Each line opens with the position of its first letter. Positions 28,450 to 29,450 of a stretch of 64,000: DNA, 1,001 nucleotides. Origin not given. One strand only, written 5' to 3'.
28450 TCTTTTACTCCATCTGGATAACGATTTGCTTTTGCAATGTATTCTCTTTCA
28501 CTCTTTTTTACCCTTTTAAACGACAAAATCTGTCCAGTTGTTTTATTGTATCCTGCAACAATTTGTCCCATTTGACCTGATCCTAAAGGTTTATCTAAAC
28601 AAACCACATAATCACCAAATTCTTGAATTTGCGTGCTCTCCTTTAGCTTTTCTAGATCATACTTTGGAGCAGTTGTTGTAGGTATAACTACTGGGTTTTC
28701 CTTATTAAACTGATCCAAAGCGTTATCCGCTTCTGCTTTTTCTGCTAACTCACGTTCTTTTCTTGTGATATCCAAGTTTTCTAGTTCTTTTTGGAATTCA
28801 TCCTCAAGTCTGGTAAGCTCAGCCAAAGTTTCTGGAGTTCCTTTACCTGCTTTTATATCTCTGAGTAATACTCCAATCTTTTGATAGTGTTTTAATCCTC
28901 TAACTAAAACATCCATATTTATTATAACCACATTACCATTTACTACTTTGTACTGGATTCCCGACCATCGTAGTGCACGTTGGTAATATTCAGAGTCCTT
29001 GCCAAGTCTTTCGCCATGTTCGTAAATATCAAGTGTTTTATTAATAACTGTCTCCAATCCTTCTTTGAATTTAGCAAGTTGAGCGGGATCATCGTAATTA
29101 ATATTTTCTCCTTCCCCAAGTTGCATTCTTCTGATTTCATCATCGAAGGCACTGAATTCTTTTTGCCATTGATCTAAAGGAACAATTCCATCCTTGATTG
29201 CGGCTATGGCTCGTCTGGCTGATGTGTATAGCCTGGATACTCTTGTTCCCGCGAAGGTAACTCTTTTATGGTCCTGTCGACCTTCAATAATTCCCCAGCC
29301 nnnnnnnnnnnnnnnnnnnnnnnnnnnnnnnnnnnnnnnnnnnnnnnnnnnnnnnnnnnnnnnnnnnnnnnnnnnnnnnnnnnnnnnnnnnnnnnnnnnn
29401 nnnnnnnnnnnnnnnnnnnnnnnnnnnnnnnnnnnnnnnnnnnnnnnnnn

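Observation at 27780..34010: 2076-aa protein fusing a GT-A glycosyltransferase-like domain to a C-terminal eukaryotic-like Ser/Thr kinase domain, with glycine-zipper hydrophobic segments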

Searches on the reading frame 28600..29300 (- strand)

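Call 7: search_protein_families(library=pfam, proteins=[window:28600-29300:-], max_evalue=10)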
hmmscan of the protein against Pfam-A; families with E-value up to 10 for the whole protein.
window:28600-29300:- (233 aa): 1 family
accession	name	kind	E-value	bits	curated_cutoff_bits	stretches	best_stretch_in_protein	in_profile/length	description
PF14357.11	DUF4404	-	0.00066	20.7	27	1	156-205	20-67/83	Domain of unknown function (DUF4404)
